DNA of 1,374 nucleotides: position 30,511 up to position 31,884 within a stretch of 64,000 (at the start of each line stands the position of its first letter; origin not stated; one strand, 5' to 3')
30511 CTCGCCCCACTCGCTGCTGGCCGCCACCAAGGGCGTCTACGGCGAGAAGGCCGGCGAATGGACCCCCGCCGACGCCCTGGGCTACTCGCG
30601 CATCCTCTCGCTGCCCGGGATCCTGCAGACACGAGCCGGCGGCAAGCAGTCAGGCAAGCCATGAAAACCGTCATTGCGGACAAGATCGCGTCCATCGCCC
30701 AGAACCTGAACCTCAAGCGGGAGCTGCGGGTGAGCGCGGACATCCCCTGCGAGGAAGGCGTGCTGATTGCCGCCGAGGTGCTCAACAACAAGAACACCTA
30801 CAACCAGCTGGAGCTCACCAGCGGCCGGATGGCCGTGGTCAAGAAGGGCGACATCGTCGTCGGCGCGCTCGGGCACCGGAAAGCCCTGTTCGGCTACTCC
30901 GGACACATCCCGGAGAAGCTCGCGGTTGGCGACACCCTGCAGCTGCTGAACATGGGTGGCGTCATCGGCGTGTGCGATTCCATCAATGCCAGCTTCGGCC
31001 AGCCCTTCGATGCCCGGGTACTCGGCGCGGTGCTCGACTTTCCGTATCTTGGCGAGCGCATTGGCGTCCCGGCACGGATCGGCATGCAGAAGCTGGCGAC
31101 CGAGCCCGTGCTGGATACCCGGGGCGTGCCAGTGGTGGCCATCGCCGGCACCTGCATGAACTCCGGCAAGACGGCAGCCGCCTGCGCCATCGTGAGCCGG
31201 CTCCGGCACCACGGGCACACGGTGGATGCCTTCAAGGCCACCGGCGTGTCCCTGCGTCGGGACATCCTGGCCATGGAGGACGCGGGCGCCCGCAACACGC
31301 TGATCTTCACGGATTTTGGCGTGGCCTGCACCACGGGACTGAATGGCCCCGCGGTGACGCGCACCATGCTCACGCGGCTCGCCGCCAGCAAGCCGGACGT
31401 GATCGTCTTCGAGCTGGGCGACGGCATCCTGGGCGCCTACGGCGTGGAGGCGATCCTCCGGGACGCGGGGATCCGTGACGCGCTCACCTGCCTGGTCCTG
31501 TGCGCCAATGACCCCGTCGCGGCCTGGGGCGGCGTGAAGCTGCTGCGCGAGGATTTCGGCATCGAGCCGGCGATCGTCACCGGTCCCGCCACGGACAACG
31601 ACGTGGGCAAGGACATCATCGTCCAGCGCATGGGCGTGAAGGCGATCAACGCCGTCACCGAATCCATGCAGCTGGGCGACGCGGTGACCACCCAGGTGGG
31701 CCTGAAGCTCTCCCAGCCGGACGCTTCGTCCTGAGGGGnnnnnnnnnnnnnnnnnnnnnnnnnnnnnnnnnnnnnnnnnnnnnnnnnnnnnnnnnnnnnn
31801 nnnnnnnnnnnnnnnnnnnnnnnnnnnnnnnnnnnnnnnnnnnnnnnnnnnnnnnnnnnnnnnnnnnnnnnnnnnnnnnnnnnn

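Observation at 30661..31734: Uncharacterised P-loop protein inside the arginine operon, candidate for the missing acyl-transfer or deacylation step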

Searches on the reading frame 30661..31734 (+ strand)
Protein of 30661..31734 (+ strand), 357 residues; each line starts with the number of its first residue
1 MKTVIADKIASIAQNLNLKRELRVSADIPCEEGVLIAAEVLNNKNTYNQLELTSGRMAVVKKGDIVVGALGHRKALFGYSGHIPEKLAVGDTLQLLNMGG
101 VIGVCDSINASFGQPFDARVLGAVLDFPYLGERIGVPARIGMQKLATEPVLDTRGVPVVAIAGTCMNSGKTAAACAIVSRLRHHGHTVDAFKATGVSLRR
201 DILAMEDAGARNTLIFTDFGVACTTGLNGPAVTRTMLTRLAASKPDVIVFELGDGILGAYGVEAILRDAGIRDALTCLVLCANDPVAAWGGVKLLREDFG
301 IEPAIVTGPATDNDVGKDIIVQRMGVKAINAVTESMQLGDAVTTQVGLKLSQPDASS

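Call 3: search_protein_families(library=pfam, proteins=[window:30661-31734:+], max_evalue=0.01)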
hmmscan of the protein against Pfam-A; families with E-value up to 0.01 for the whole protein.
window:30661-31734:+ (357 aa): 1 family
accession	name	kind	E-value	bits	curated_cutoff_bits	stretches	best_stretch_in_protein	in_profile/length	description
PF03205.20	MobB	-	0.0071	16.7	26.6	0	158-251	1-97/133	Molybdopterin guanine dinucleotide synthesis protein B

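Call 4: search_protein_families(library=ncbifam, proteins=[window:30661-31734:+], max_evalue=0.01)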
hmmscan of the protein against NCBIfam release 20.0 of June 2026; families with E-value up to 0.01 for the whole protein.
window:30661-31734:+ (357 aa): 1 family
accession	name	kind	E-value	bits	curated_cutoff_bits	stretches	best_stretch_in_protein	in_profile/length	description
TIGR00176.1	mobB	equivalog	0.00038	20.5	76.2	1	158-248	1-93/155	molybdopterin-guanine dinucleotide biosynthesis protein B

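Call 5: find_homologous_proteins(query=window:30661-31731:+)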
Query window:30661-31731:+ (357 aa): 7927 proteins with E <= 0.001 among 8000 candidates; the best 120 are listed.
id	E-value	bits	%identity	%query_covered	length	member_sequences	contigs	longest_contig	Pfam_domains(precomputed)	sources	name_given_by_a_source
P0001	9.0e-223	756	97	100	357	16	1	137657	-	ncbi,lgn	ncbi:MAG: hypothetical protein ABL989_04400 [Gammaproteobacteria bacterium]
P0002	8.2e-222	753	97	100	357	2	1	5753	-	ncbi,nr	ncbi:MAG: hypothetical protein JNK40_12175 [Chromatiales bacterium]|nr:hypothetical protein [Chromat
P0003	1.4e-217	739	96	98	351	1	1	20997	-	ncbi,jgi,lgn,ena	jgi:hypothetical protein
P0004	1.3e-215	733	95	98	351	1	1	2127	-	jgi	jgi:hypothetical protein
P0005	1.6e-215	733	94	99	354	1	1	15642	-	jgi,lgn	-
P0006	5.6e-213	724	93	98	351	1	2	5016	-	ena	-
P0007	7.5e-213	724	93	98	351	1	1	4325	-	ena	-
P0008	3.3e-212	722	93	98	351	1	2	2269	-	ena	-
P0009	5.5e-212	721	92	98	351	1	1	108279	-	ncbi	-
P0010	1.6e-211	719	94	98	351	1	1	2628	-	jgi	jgi:hypothetical protein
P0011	2.0e-210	716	92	98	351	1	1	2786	-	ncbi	-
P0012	6.2e-210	714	92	99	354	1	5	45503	-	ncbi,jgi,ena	-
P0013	6.9e-210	714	93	98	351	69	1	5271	-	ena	-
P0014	7.4e-208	707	92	99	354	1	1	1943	-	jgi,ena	-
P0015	7.4e-207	704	91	99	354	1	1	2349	-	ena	-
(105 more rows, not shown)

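Call 7: search_solved_structures(query=window:30661-31731:+, max_evalue=10, show_alignments=3)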
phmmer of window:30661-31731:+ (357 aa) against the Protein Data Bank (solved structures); distinct sequences matched with E-value up to 10: 0.

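Call 13: search_protein_representatives(protein=window:30661-31731:+)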
Query: 357 residues. Proteins with E-value up to 0.001 (for the whole library): 1469; up to 1e-10: 912; up to 1e-30: 205. The best 150 are listed.
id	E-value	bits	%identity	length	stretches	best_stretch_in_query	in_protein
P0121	3.7e-150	516.0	67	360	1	1-355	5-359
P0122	1.4e-114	399.0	70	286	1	1-263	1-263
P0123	5.1e-102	357.7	67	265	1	95-348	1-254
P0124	4.4e-96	338.2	50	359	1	4-352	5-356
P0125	2.0e-95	336.1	70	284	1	1-221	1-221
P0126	3.2e-95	335.4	49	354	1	6-348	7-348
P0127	4.7e-93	328.3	66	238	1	57-294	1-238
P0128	7.4e-86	304.6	65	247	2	1-166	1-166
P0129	4.1e-83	295.6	66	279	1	1-206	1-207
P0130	1.1e-80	287.7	68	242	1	1-194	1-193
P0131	6.0e-80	285.2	48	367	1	3-336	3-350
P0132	1.1e-77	277.8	45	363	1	6-345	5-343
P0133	1.6e-76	273.9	45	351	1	4-346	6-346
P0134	2.7e-73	263.3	51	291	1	68-347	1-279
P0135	6.4e-73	262.1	58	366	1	95-334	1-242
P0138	7.3e-71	255.3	45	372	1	4-336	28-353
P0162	2.8e-60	220.5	41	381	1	2-348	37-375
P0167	1.0e-57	212.1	68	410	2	89-212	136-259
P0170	3.4e-57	210.4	45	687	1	1-317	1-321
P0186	2.2e-52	194.6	39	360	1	4-325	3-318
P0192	3.5e-51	190.6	35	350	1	4-341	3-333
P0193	9.4e-51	189.2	42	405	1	1-285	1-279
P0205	4.2e-47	177.2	42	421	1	46-319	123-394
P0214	1.3e-44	169.1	34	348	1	26-335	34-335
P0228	2.5e-41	158.2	34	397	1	8-329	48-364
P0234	1.1e-40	156.1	41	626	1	44-343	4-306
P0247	8.6e-39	149.9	32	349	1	7-314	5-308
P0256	5.4e-38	147.2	35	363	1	14-332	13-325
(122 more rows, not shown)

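Call 15: search_solved_structures(query=A2, max_evalue=10, show_alignments=3)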
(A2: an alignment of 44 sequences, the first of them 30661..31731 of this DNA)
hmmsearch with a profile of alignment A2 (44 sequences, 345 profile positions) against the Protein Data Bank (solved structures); distinct sequences matched with E-value up to 10: 29.
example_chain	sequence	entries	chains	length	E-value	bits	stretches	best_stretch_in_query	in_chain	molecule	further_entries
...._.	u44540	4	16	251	0.00036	22.7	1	145-193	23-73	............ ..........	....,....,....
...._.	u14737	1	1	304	0.00065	21.8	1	107-181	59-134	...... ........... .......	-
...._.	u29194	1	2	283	0.0011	21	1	107-181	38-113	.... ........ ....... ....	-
2cnw_D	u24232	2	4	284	0.0011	21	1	107-181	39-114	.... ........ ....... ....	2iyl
1okk_D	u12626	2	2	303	0.0014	20.8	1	107-181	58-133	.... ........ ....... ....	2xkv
2q9a_A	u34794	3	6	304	0.0014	20.8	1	107-181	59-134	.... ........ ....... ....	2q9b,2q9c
6cve_A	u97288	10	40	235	0.0024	20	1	149-193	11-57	ATP-dependent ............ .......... BioD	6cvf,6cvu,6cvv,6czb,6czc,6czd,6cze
6nka_A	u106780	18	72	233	0.0027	19.8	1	149-193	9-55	ATP-dependent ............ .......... BioD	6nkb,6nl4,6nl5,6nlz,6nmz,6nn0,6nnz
4oyh_A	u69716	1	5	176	0.0059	18.7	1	146-203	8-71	Molybdopterin-guanine dinucleotide biosynthesis protein B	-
4wop_A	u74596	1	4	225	0.0059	18.7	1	149-193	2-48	ATP-dependent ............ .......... BioD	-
4nkr_A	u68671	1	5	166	0.015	17.3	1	149-203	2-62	Molybdopterin-guanine dinucleotide biosynthesis protein B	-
1dts_A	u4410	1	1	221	0.02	16.9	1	152-186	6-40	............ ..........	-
1a82_A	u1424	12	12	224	0.021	16.9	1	152-186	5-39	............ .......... | PROTEIN (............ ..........) | DETHIOBIOTIN SYNTHASE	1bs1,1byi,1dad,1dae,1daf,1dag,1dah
7osv_A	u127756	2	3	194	0.059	15.4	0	263-295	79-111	DeNovoTIM6-SB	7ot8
5l3r_A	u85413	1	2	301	0.06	15.4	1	142-180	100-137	Signal recognition particle 54 kDa protein, chloroplastic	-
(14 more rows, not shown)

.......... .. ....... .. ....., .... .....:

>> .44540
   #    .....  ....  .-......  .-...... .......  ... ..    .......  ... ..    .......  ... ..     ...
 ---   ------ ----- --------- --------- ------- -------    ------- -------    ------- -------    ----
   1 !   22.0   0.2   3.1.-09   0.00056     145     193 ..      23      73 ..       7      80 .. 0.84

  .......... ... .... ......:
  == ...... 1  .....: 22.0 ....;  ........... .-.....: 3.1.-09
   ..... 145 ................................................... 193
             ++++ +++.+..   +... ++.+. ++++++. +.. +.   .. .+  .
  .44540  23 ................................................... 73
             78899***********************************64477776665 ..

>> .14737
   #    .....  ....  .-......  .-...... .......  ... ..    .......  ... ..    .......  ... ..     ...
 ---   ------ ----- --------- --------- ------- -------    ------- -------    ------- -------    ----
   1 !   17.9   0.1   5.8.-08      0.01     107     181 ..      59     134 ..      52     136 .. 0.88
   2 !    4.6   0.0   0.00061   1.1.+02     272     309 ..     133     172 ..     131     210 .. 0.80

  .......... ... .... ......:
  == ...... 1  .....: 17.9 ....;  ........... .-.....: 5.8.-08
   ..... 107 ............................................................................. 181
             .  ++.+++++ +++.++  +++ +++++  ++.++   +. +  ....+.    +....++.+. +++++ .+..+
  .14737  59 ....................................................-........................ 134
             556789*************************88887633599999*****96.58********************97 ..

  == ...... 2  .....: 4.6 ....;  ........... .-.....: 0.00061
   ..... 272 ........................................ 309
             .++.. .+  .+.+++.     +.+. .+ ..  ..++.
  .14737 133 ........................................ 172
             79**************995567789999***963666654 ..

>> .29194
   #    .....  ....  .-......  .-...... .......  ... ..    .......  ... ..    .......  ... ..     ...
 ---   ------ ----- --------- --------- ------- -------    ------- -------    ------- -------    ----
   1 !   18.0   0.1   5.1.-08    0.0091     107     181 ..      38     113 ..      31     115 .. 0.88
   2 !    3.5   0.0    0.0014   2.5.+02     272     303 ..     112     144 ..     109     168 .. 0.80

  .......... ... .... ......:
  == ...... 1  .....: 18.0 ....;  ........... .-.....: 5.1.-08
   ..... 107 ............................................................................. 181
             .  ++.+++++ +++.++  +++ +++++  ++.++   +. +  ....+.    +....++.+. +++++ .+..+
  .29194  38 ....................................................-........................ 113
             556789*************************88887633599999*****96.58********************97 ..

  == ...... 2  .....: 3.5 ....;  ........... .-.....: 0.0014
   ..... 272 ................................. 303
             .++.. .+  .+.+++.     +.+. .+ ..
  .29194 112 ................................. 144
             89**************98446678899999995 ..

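Call 16: search_protein_families(library=pfam, alignment_id=A2, max_evalue=1)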
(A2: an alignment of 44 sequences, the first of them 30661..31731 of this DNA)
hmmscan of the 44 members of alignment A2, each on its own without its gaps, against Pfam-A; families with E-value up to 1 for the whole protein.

A. member 1, window:30661-31731:+ (357 aa): 2 families
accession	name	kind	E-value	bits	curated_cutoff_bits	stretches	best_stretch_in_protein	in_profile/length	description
PF03205.20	MobB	-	0.0071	16.7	26.6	1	158-251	1-97/133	Molybdopterin guanine dinucleotide synthesis protein B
PF07755.17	DUF1611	-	0.069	13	25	1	156-195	12-50/201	Domain of unknown function (DUF1611_C) P-loop domain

B. families by the number of members that match (of 44 scanned): 42 families (the first 25 are shown)
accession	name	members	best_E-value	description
PF01656.29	CbiA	28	3.4e-06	CobQ/CobB/MinD/ParA nucleotide binding domain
PF03205.20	MobB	28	6.4e-06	Molybdopterin guanine dinucleotide synthesis protein B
PF07755.17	DUF1611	26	0.00028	Domain of unknown function (DUF1611_C) P-loop domain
PF13500.12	AAA_26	12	0.00018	AAA domain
PF03266.21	NTPase_1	3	0.012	NTPase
PF02606.20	LpxK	3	0.05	Tetraacyldisaccharide-1-P 4'-kinase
PF13604.12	AAA_30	2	8.3e-05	AAA domain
PF13245.12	AAA_19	2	0.0034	AAA domain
PF20720.3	nSTAND3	2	0.029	Novel STAND NTPase 3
PF00004.35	AAA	2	0.037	ATPase family associated with various cellular activities (AAA)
PF13238.12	AAA_18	2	0.064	AAA domain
PF02492.25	cobW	1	0.0013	CobW/HypB/UreG, nucleotide-binding domain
PF20688.2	GREB1_2nd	1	0.011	GREB1, second domain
PF03308.22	MeaB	1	0.011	Methylmalonyl Co-A mutase-associated GTPase MeaB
PF09619.16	YscW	1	0.018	Type III secretion system lipoprotein chaperone (YscW)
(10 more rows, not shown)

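Call 17: predict_structure(alignment_id=A1)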
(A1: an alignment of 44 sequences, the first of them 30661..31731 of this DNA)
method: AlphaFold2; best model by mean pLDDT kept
length: 357 residues; sequences in the alignment: 44
mean_pLDDT: 80.2   pTM: 0.64
mean pLDDT of the five models: 80.2, 79.0, 78.4, 74.0, 73.0
residues with pLDDT >= 90: 152; 70-90: 121; 50-70: 52; < 50: 32
segments of 3 or more residues with pLDDT < 50: 9-19, 53-55, 129-139, 354-357
pLDDT, mean of each block of 10 residues (from residue 1): 59 37 75 77 78 61 82 57 86 76 77 84 64 38 81 97 85 87 95 72 77 86 82 97 98 76 92 97 93 95 95 92 96 88 96 54
secondary structure, 60 per line:
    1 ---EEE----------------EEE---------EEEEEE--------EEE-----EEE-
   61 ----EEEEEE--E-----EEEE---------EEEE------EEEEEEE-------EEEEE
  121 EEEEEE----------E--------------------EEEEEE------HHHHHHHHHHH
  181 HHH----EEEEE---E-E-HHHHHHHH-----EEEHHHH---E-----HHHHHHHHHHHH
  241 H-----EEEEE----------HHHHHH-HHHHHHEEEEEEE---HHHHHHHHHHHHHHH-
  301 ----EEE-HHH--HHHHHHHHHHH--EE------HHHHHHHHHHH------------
elements in order: E4-6 E23-25 E35-40 E49-51 E57-59 E65-70 E79-82 E92-95 E102-108 E116-126 E158-163 H170-183 E188-192 H200-207 E213-215 H216-219 H229-241 E247-251 H262-267 H269-274 E275-281 H285-299 E305-307 H314-324 H335-345

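Call 21: find_related_loci(query=A1, collection=genome_contigs, flank=10000)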
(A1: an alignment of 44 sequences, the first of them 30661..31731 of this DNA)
Query A1 (357 aa) in genome_contigs; peptide patterns used: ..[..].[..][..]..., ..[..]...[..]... (x = any residue, [..] = any of these).
600 stretches matched a pattern (row limit reached: there are more); 593 encode a relative of the query (tblastn E <= 1e-3); the best 80 are kept; 80 distinct loci.
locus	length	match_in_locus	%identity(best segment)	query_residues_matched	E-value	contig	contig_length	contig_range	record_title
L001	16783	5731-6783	87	1-351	0e+0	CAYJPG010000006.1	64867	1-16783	MAG TPA_asm: uncultured Chromatiaceae bacterium isolate ERP124720_co1_205 genome assembly, contig: NODE_624_length_64867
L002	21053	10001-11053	86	1-351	0e+0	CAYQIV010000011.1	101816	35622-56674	MAG TPA_asm: uncultured Chromatiaceae bacterium isolate SRP239054_co1_5 genome assembly, contig: NODE_110_length_101816_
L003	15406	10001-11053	77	1-351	0e+0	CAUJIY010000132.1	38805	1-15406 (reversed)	MAG: Pseudomonadota bacterium isolate KLAP199 genome assembly, contig: KLAP199_271873, whole genome shotgun sequence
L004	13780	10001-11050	76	1-350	0e+0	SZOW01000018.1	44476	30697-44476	Gammaproteobacteria bacterium PRO2 ZYPT4scaffold_437, whole genome shotgun sequence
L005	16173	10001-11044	76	1-348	4e-179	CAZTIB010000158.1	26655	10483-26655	MAG TPA_asm: uncultured Chromatiaceae bacterium isolate binchicken_co231_217 genome assembly, contig: k141_1136109, whol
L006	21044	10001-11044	76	1-348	2e-176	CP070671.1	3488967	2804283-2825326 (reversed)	MAG: Chromatiales bacterium isolate bin74 chromosome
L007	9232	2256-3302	72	1-349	8e-170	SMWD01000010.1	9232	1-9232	MAG: Gammaproteobacteria bacterium isolate N075bin67 k141_153032, whole genome shotgun sequence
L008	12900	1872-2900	73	1-343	1e-169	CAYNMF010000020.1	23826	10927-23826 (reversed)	MAG TPA_asm: uncultured Chromatiaceae bacterium isolate binchicken_co275_512 genome assembly, contig: NODE_2591_length_2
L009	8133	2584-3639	71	1-352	7e-169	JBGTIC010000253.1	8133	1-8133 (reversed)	MAG: Gammaproteobacteria bacterium isolate JTS-RE254 k141_3379119, whole genome shotgun sequence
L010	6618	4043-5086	71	1-348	2e-169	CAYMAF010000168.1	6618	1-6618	MAG TPA_asm: uncultured Gammaproteobacteria bacterium isolate SRP268622_co1_360 genome assembly, contig: NODE_28787_leng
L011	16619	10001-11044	72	1-348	3e-167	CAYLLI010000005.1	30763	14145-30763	MAG TPA_asm: uncultured Chromatiaceae bacterium isolate SRP342821_co1_1 genome assembly, contig: NODE_997_length_30763_c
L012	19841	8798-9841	71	1-348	3e-165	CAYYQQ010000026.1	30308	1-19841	MAG TPA_asm: uncultured Steroidobacteraceae bacterium isolate SRP119689_co1_174 genome assembly, contig: NODE_1882_lengt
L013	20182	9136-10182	69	1-349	9e-165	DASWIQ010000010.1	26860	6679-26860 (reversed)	MAG TPA_asm: Steroidobacteraceae bacterium isolate SMAG_U2873 k141_2968124, whole genome shotgun sequence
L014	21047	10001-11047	71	1-349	6e-165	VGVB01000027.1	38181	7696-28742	MAG: Gammaproteobacteria bacterium isolate M_DeepCast_65m_mx_133 M_DeepCast_65m_mx_133_Ga0194120_10001772, whole genome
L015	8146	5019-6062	70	1-348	3e-164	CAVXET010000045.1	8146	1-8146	MAG: uncultured Gammaproteobacteria bacterium isolate MFD02242.bin.2.304 genome assembly, contig: contig_89327, whole ge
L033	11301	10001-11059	69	1-352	2e-161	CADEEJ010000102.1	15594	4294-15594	MAG: uncultured Steroidobacter sp. isolate Steroidobacter sp. RBC007 genome assembly, contig: MAG007_102, whole genome s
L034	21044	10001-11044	69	1-348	7e-161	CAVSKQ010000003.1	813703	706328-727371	MAG: uncultured Gammaproteobacteria bacterium isolate MFD09206.bin.2.29 genome assembly, contig: contig_1633, whole geno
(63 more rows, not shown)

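Call 22: fold_search(model_id=the predicted structure, library=pdb)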
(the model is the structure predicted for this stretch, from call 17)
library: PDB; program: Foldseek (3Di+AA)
matches with E <= 10: 1567; with E <= 0.001: 163
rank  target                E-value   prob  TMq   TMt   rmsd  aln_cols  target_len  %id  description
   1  1dts                  6.7e-07  1.00  0.34  0.51   6.6       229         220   13  CRYSTAL STRUCTURE OF AN ATP DEPENDENT CARBOXYLASE, DETHIOBIOTIN SYNTHASE, AT 1.65 ANGSTROMS RESOLUTION (released 1995-04-20)
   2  1dae                  1.5e-06  1.00  0.35  0.53   5.8       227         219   13  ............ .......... COMPLEXED WITH 3-(1-AMINOETHYL) NONANEDIOIC ACID (released 1996-06-20)
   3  1dbs                  1.8e-06  1.00  0.36  0.53   5.8       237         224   13  MECHANISTIC IMPLICATIONS AND FAMILY RELATIONSHIPS FROM THE STRUCTURE OF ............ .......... (released 1995-04-20)
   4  4c7o_C                1.2e-05  1.00  0.39  0.46  10.3       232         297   14  The structural basis of FtsY recruitment and GTPase activation by SRP RNA (released 2013-11-20)
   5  2hf8_A                1.2e-05  1.00  0.35  0.55   6.0       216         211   12  Crystal structure of HypB from Methanocaldococcus jannaschii in the triphosphate form, in complex with zinc (released 2006-07-04)
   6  7o9f_B                1.3e-05  1.00  0.39  0.46  10.6       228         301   11  Bacillus subtilis Ffh in complex with ppGpp (released 2022-02-02)
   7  1jpn_B                1.3e-05  1.00  0.40  0.47   9.0       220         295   14  GMPPNP Complex of SRP GTPase NG Domain (released 2002-02-02)
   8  4ak9_B                1.4e-05  1.00  0.38  0.45  10.9       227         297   15  Structure of chloroplast FtsY from Physcomitrella patens (released 2013-01-16)
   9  2og2                  1.5e-05  1.00  0.39  0.45   8.0       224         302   17  Crystal structure of chloroplast FtsY from Arabidopsis thaliana (released 2007-12-11)
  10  4ak9_A                1.5e-05  1.00  0.39  0.45  11.0       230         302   14  Structure of chloroplast FtsY from Physcomitrella patens (released 2013-01-16)
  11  3of5_A                1.6e-05  1.00  0.39  0.58   5.6       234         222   14  Crystal Structure of a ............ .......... from Francisella tularensis subsp. tularensis SCHU S4 (released 2011-02-02)
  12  5gaf_i                1.6e-05  1.00  0.38  0.34  10.7       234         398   14  RNC in complex with SRP (released 2016-02-03)
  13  7o9g                  1.7e-05  1.00  0.39  0.47   8.4       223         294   16  Escherichia coli Ffh in complex with ppGpp (released 2022-02-02)
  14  2c03_A                1.8e-05  1.00  0.39  0.46   9.2       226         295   15  GDP COMPLEX OF SRP GTPASE FFH NG DOMAIN (released 2007-02-13)
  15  1jpn_A                1.8e-05  1.00  0.38  0.45   9.3       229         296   13  GMPPNP Complex of SRP GTPase NG Domain (released 2002-02-02)
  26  2obn_B                3.2e-05  1.00  0.39  0.41   5.0       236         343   16  Crystal structure of a duf1611 family protein (ava_3511) from anabaena variabilis atcc 29413 at 2.30 A resolution (released 2007-01-16)
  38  7xrj                  5.8e-05  1.00  0.38  0.40   5.2       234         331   15  crystal structure of N-acetyltransferase DgcN-25328 (released 2023-02-01)
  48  2obn_A                8.4e-05  1.00  0.40  0.42   4.8       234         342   17  Crystal structure of a duf1611 family protein (ava_3511) from anabaena variabilis atcc 29413 at 2.30 A resolution (released 2007-01-16)
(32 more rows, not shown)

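Call 25: find_encoding_contigs(protein=P0124, flank=8000, max_places=3)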
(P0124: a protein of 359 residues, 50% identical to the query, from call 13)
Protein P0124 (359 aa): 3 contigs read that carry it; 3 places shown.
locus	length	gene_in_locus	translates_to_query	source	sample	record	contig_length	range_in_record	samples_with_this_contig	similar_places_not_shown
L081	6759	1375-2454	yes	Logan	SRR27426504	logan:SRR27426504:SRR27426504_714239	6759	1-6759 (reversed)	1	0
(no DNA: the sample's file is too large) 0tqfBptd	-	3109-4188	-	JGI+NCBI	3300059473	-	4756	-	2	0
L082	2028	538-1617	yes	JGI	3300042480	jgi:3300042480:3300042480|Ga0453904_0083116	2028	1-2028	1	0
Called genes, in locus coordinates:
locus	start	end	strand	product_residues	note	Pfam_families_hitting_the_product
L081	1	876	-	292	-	?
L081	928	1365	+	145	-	PF01316:Arg_repressor, PF02863:Arg_repressor_C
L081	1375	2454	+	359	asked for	-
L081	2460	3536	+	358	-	PF01118:Semialdhyde_dh, PF22698:Semialdhyde_dhC_1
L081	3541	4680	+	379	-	PF00202:Aminotran_3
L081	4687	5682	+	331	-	PF02729:OTCace_N, PF00185:OTCace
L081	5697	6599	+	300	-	PF00696:AA_kinase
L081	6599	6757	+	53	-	?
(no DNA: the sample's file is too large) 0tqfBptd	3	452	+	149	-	?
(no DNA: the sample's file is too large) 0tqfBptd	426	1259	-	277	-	-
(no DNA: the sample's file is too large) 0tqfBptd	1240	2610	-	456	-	PF00206:Lyase_1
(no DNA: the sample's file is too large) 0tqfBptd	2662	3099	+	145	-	PF01316:Arg_repressor, PF02863:Arg_repressor_C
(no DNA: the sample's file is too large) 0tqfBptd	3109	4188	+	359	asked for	-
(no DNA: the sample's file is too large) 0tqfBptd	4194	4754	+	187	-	?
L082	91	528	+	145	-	PF01316:Arg_repressor, PF02863:Arg_repressor_C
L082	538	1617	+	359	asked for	-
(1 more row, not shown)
